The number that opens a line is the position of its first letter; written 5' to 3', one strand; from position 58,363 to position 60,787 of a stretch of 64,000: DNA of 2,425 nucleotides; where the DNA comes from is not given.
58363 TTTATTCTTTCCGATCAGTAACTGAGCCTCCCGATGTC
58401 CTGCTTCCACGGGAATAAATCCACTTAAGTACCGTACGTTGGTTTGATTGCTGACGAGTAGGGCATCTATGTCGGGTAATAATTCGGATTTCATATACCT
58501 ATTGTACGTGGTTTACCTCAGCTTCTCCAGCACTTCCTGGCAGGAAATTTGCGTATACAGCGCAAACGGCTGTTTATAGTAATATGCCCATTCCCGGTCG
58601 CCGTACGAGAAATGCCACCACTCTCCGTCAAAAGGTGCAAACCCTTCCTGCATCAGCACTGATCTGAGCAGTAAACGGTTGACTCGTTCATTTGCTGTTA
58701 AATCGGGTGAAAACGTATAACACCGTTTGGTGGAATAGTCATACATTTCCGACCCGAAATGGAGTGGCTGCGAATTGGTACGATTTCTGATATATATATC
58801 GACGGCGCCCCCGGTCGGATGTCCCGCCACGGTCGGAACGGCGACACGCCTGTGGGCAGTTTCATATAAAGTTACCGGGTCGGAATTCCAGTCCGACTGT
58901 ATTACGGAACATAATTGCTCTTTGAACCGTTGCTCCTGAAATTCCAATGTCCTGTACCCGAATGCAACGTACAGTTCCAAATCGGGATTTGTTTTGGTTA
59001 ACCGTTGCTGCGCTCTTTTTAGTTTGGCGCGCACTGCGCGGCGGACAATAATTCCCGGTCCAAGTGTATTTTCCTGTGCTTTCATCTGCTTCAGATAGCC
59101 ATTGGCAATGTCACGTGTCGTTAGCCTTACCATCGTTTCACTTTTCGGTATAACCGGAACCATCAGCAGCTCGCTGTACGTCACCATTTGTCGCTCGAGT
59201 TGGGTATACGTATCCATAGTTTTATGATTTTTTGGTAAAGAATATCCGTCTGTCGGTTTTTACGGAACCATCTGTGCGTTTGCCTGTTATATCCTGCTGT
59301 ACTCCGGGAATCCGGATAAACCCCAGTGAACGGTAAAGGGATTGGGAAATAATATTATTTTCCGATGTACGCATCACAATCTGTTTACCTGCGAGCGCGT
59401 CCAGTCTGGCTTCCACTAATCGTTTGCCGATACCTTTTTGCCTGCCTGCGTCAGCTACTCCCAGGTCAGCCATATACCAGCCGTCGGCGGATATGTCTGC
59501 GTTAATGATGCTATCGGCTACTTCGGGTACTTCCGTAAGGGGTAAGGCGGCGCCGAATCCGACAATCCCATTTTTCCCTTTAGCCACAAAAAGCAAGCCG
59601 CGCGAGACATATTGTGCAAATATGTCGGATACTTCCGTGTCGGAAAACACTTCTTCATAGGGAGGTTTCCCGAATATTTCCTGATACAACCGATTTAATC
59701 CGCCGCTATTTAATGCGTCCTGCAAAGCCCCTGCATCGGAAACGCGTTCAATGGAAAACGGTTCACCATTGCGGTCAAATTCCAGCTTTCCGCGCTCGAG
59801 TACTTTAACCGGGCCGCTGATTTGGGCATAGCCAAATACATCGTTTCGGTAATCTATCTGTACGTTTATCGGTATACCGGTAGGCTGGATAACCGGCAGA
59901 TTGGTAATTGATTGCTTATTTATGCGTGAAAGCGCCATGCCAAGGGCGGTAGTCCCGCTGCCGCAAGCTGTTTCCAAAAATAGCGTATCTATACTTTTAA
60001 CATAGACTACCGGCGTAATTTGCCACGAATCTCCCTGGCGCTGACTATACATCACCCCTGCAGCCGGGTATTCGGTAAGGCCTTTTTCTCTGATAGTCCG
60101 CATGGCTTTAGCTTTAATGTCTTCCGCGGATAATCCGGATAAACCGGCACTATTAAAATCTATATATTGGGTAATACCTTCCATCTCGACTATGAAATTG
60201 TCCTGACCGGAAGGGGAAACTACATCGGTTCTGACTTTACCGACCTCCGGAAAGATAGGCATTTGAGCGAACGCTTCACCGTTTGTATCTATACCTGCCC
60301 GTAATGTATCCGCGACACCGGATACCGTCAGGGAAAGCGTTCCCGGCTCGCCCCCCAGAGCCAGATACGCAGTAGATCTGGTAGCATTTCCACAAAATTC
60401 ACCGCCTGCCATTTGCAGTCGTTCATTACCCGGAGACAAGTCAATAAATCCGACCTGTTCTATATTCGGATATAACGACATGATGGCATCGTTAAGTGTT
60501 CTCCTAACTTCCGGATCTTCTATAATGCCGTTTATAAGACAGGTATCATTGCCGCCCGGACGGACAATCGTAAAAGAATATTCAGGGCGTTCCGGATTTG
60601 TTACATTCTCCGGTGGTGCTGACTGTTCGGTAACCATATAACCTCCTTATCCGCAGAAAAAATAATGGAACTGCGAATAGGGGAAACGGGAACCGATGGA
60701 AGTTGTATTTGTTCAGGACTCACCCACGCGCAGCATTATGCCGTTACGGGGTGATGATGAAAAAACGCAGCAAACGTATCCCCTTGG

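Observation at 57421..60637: Compact co-directional cluster: DapF-like epimerase fused to GNAT acetyltransferase + VanX-like D,D-dipeptidase + M24 Xaa-Pro peptidase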

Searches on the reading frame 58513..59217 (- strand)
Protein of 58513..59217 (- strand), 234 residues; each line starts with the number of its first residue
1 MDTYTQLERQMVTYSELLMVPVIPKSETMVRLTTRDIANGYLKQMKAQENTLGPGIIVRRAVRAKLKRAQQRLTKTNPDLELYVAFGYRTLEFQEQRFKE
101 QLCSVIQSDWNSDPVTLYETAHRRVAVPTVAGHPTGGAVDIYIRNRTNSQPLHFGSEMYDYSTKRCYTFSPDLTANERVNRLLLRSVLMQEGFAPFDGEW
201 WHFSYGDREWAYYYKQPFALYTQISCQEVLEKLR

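Call 3: search_protein_families(library=pfam, proteins=[window:58513-59217:-], max_evalue=0.01)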
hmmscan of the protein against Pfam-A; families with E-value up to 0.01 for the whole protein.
window:58513-59217:- (234 aa): 2 families
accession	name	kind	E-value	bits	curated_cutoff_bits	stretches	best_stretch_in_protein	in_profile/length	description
PF01427.22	Peptidase_M15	-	7.4e-14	52.4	27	1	107-218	86-193/199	D-ala-D-ala dipeptidase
PF02557.22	VanY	-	0.00011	22.4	25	1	59-205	5-129/132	D-alanyl-D-alanine carboxypeptidase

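Call 4: search_protein_families(library=ncbifam, proteins=[window:58513-59217:-], max_evalue=0.01)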
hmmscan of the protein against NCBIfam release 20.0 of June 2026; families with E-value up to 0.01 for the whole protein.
window:58513-59217:- (234 aa): 3 families
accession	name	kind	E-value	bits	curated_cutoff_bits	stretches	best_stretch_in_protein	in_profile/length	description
NF007557.0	PRK10178.1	equivalog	4.2e-11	42.8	176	1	131-204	96-167/188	D-alanyl-D-alanine dipeptidase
NF033115.1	dipept_VanX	equivalog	6.6e-10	39.1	320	1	126-212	107-192/199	D-Ala-D-Ala dipeptidase VanX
NF000473.1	vanY_BG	exception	0.003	17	400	1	83-167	152-232/274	VanY-B/VanY-G family D-Ala-D-Ala carboxypeptidase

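Call 6: search_solved_structures(query=window:58513-59217:-, max_evalue=1, show_alignments=2)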
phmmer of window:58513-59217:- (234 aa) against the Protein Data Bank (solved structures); distinct sequences matched with E-value up to 1: 4.
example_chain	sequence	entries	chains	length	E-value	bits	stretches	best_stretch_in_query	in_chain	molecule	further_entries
1r44_A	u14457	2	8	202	5.5e-08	35.9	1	127-212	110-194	D-alanyl-D-alanine dipeptidase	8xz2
5hnm_A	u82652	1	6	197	0.17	14.7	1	83-169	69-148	D-alanyl-D-alanine carboxypeptidase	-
6a6a_A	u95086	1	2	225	0.23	14.3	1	83-169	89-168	D-alanyl-D-alanine carboxypeptidase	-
5zhf_A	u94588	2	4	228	0.24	14.2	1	83-169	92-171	D-alanyl-D-alanine carboxypeptidase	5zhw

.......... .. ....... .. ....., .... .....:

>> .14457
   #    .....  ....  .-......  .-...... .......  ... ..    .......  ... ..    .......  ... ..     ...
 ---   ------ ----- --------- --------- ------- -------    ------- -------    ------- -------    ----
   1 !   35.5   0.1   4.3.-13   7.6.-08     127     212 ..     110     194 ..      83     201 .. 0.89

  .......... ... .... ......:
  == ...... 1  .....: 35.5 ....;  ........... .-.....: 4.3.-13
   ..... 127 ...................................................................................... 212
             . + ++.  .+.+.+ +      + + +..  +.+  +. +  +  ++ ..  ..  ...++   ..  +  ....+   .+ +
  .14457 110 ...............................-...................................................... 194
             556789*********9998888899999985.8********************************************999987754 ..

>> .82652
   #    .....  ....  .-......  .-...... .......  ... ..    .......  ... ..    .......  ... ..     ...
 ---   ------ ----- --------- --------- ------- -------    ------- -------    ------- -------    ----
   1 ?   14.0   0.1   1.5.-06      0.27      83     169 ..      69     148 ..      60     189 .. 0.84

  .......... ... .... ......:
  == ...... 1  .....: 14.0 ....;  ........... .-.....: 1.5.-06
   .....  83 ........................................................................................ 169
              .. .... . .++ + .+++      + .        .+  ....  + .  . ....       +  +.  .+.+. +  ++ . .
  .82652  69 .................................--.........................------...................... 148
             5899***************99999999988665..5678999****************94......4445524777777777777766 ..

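Call 56: find_homologous_proteins(query=window:58513-59217:-, max_evalue=0.001)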
Query window:58513-59217:- (234 aa): 1548 proteins with E <= 0.001 among 1692 candidates; the best 120 are listed.
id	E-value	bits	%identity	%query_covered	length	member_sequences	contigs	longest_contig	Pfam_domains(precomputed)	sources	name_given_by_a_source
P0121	2.9e-156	536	100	100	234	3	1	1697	PF01427.23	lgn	-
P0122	2.6e-101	356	67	96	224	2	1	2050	PF01427.23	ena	-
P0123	6.8e-86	306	58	100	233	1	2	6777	PF01427.23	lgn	-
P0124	5.4e-73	263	53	99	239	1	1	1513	PF01427.23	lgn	-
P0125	8.2e-73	263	53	100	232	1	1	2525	PF01427.23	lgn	-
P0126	3.4e-72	261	53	98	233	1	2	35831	PF01427.23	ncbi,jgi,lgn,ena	-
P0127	7.7e-72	260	52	99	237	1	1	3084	PF01427.23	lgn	-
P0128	7.0e-71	256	51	98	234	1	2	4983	PF02557.23,PF01427.23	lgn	-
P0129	2.1e-70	255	50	99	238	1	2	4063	PF01427.23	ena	-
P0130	1.9e-69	252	51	98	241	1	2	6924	PF02557.23,PF01427.23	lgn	-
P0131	6.3e-69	250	53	95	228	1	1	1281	PF01427.23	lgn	-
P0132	1.1e-68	249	52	95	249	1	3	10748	PF02557.23,PF01427.23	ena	-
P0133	1.1e-68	249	49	99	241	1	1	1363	PF01427.23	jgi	-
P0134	1.3e-68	249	50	97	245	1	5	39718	PF02557.23,PF01427.23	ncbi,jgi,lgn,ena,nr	ncbi:D-alanyl-D-alanine carboxypeptidase family protein [Patescibacteria group bacterium]|nr:D-alany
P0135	6.0e-68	247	52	95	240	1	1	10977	PF01427.23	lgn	-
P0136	6.7e-68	247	50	100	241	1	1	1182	PF01427.23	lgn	-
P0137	1.2e-67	246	49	99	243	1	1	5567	PF01427.23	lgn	-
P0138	1.2e-67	246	48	98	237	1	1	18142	PF01427.23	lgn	-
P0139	1.2e-67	246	49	97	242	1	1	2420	PF01427.23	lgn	-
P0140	1.4e-67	246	49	94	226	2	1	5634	PF02557.23,PF01427.23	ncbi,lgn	-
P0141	1.5e-67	246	50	95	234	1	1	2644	PF02557.23,PF01427.23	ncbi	-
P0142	2.5e-67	245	50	99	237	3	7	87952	PF01427.23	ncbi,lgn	-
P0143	3.1e-67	245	52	97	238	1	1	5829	PF02557.23,PF01427.23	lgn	-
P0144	3.7e-67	244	52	99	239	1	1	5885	PF01427.23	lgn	-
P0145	5.4e-67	244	51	97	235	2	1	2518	PF01427.23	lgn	-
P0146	6.3e-67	244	47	98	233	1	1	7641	PF01427.23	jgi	-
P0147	8.4e-67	243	51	93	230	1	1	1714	PF02557.23,PF01427.23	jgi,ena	-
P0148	9.3e-67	243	49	98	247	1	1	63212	PF02557.23,PF01427.23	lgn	-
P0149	9.8e-67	243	51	97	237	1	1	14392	PF02557.23,PF01427.23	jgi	jgi:zinc D-Ala-D-Ala dipeptidase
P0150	1.3e-66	243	49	97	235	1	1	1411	PF02557.23,PF01427.23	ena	-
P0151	1.8e-66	242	52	98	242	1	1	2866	PF01427.23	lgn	-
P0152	2.1e-66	242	48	96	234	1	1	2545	PF01427.23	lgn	-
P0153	2.7e-66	241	52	93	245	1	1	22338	PF01427.23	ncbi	-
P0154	3.9e-66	241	48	98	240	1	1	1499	PF02557.23,PF01427.23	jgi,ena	-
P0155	4.8e-66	241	52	96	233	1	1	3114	PF01427.23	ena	-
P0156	8.2e-66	240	49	97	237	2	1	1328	PF02557.23,PF01427.23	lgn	-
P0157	8.9e-66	240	49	98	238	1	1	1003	PF02557.23,PF01427.23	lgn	-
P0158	8.9e-66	240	50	94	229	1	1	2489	PF02557.23,PF01427.23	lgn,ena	-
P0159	9.7e-66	240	51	98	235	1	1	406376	PF01427.23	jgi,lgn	-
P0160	9.9e-66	240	52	92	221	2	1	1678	PF01427.23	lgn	-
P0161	1.8e-65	239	52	96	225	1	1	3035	PF01427.23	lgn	-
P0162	1.9e-65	239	47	97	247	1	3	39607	PF02557.23,PF01427.23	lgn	-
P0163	2.0e-65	239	48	98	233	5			PF02557.23,PF01427.23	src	-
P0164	2.1e-65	239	49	100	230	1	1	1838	PF01427.23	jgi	-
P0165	3.2e-65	238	48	97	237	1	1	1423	PF02557.23,PF01427.23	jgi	jgi:zinc D-Ala-D-Ala dipeptidase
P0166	3.4e-65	238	50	96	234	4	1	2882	PF01427.23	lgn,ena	-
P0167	5.3e-65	237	51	95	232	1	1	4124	PF02557.23,PF01427.23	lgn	-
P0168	5.4e-65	237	49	94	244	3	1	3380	PF01427.23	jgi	-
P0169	6.8e-65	237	48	98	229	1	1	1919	PF02557.23,PF01427.23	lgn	-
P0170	8.7e-65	237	48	99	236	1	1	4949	PF01427.23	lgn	-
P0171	9.0e-65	236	50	95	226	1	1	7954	PF01427.23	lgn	-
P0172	9.1e-65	236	50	94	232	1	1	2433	PF02557.23,PF01427.23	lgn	-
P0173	1.1e-64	236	49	96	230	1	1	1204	PF01427.23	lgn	-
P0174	1.1e-64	236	48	96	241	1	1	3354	PF01427.23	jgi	jgi:D-alanyl-D-alanine dipeptidase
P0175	1.1e-64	236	50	97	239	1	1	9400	PF02557.23,PF01427.23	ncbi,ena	-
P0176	1.2e-64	236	50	96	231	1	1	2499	PF01427.23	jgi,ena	-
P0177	1.4e-64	236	48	99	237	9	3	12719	PF02557.23,PF01427.23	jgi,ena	-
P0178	1.7e-64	236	50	96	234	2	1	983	PF01427.23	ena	-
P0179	1.8e-64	235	48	95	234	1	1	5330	PF02557.23,PF01427.23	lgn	-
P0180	1.9e-64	235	49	95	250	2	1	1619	PF01427.23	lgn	-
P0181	2.7e-64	235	49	96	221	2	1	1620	PF01427.23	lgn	-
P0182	3.7e-64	234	49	97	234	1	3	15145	PF02557.23,PF01427.23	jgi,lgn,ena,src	-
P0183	4.2e-64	234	50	92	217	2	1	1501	PF01427.23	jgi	jgi:D-alanyl-D-alanine dipeptidase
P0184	5.1e-64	234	50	95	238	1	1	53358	PF01427.23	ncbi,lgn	-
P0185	5.6e-64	234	48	96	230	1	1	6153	PF02557.23,PF01427.23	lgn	-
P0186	5.7e-64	234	47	97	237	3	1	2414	PF01427.23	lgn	-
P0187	6.0e-64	234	49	97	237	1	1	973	PF01427.23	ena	-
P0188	6.5e-64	234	52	93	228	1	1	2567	PF01427.23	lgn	-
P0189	6.9e-64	234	50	94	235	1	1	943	PF02557.23,PF01427.23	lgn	-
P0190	8.0e-64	233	47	95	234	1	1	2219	PF02557.23,PF01427.23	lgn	-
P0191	8.3e-64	233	49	97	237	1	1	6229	PF02557.23,PF01427.23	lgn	-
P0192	1.0e-63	233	49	94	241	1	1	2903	PF01427.23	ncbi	-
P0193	1.2e-63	233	47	95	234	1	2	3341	PF02557.23,PF01427.23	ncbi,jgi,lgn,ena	-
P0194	1.2e-63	233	48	96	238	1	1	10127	PF02557.23,PF01427.23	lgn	-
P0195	1.5e-63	232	48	97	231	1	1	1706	PF02557.23,PF01427.23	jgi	jgi:D-alanyl-D-alanine dipeptidase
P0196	3.5e-63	231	48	92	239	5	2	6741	PF01427.23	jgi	-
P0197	3.6e-63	231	49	96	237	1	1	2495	PF01427.23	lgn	-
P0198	3.8e-63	231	47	95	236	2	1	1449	PF02557.23,PF01427.23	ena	-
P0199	3.8e-63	231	53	93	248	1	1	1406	PF01427.23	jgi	-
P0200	3.8e-63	231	48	96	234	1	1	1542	PF02557.23,PF01427.23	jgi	jgi:D-alanyl-D-alanine dipeptidase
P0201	4.1e-63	231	48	87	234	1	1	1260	PF02557.23,PF01427.23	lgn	-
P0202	7.4e-63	230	47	99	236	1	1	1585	PF02557.23,PF01427.23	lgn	-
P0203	9.4e-63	230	48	96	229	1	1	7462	PF02557.23,PF01427.23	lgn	-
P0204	1.1e-62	230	49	94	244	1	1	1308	PF02557.23,PF01427.23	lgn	-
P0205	1.1e-62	230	46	95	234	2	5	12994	PF02557.23,PF01427.23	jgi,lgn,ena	-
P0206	1.1e-62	230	46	96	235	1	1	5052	PF01427.23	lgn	-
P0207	1.2e-62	230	48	96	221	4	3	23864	PF01427.23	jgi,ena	-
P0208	1.9e-62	229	46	97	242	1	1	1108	PF01427.23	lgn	-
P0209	2.0e-62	229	47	100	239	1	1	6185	PF02557.23,PF01427.23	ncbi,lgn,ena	-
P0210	3.0e-62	228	46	97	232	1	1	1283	PF01427.23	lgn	-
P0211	3.3e-62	228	48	94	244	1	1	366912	PF02557.23,PF01427.23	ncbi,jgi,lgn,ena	ncbi:MAG: M15 family metallopeptidase [Patescibacteria group bacterium]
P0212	3.6e-62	228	48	95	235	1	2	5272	PF01427.23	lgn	-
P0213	5.4e-62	227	51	94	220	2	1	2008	PF01427.23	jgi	-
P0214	5.7e-62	227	47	95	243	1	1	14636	PF02557.23,PF01427.23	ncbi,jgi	jgi:D-alanyl-D-alanine dipeptidase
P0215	6.7e-62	227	46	95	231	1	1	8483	PF02557.23,PF01427.23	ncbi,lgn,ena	-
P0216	7.0e-62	227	47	97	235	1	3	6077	PF01427.23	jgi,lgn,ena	-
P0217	7.7e-62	227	49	97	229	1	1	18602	PF01427.23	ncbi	-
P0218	8.5e-62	227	48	94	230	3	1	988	PF02557.23,PF01427.23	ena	-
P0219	9.2e-62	227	47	95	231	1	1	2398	PF02557.23,PF01427.23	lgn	-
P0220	1.0e-61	227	48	94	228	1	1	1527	PF01427.23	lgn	-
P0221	1.2e-61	226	47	97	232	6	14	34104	PF01427.23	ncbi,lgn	-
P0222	1.3e-61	226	49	95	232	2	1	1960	PF01427.23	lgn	-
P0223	1.3e-61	226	46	99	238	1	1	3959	PF01427.23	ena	-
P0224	1.4e-61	226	46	99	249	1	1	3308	PF01427.23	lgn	-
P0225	1.9e-61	226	46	95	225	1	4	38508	PF01427.23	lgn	-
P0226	2.1e-61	225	48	94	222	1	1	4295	PF02557.23,PF01427.23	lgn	-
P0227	2.4e-61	225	50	94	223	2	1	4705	PF01427.23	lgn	-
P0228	3.9e-61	225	48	97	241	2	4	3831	PF01427.23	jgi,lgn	-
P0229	4.1e-61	225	45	97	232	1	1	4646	PF02557.23,PF01427.23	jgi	jgi:zinc D-Ala-D-Ala dipeptidase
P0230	4.8e-61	224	46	96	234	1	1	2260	PF02557.23,PF01427.23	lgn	-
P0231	5.7e-61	224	49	92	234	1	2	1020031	PF01427.23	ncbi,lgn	ncbi:MAG: M15 family metallopeptidase [Microgenomates group bacterium]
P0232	5.7e-61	224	48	97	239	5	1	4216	PF01427.23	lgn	-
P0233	8.4e-61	224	48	95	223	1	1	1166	PF01427.23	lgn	-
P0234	9.6e-61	223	49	93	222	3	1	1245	PF01427.23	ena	-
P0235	9.9e-61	223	48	100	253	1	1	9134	PF01427.23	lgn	-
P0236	1.4e-60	223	45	100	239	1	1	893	PF01427.23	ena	-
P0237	1.5e-60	223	48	97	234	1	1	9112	PF01427.23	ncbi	-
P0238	1.8e-60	222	49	94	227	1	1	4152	PF02557.23,PF01427.23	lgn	-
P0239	2.6e-60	222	46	94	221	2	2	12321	PF01427.23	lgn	-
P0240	4.3e-60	221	49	92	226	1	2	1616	PF01427.23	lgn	-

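Call 75: predict_structure(alignment_id=A5)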
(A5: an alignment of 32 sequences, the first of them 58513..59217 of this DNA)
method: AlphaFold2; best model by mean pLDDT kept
length: 234 residues; sequences in the alignment: 32
mean_pLDDT: 91.4   pTM: 0.89
mean pLDDT of the five models: 91.4, 91.0, 88.8, 83.8, 80.7
residues with pLDDT >= 90: 163; 70-90: 62; 50-70: 9; < 50: 0
segments of 3 or more residues with pLDDT < 50: none
pLDDT, mean of each block of 10 residues (from residue 1): 87 90 88 95 93 93 97 98 95 89 89 88 80 73 98 96 94 98 98 94 92 91 86 88
secondary structure, 60 per line:
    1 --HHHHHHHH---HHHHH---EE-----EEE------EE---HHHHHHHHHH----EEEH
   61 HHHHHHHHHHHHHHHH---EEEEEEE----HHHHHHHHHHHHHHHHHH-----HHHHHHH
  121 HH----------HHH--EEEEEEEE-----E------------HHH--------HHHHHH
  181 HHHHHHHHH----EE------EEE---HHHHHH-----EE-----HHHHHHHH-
elements in order: H3-10 H14-18 E29-31 H43-52 E57-59 H60-76 E80-86 H91-108 H114-122 E138-145 H175-189 E202-204 H208-213 H226-233

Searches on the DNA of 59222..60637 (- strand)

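Call 33: search_rna_families(sources=[L033, L036, L043, L046, L051, L071, L080, L091, L086, L039, L047, L054, L055], threshold=gathering)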
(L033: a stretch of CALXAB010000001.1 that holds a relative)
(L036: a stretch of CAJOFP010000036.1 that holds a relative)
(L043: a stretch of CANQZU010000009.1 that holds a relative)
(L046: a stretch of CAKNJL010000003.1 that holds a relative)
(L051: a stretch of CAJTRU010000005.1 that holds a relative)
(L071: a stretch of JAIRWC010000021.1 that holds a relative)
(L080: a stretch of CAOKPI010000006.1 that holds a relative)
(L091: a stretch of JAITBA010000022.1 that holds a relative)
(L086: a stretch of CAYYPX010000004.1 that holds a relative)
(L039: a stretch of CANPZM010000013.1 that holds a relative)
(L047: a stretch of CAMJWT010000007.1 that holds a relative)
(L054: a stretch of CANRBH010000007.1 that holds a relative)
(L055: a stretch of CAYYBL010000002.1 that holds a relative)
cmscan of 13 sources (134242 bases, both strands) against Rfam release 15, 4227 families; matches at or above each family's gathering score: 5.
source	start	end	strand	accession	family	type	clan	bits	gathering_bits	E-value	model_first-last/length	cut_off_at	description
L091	3253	3326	+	RF00005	tRNA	Gene; tRNA;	CL00001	68.7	29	1.5e-12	1-71/71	no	tRNA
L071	3441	3514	+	RF00005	tRNA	Gene; tRNA;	CL00001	67.3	29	3.7e-12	1-71/71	no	tRNA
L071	3523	3596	+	RF00005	tRNA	Gene; tRNA;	CL00001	66.7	29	5.2e-12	1-71/71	no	tRNA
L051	3399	3472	+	RF00005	tRNA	Gene; tRNA;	CL00001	63.6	29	3.7e-11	1-71/71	no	tRNA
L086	2486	2567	+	RF00005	tRNA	Gene; tRNA;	CL00001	61.9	29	1.1e-10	1-71/71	no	tRNA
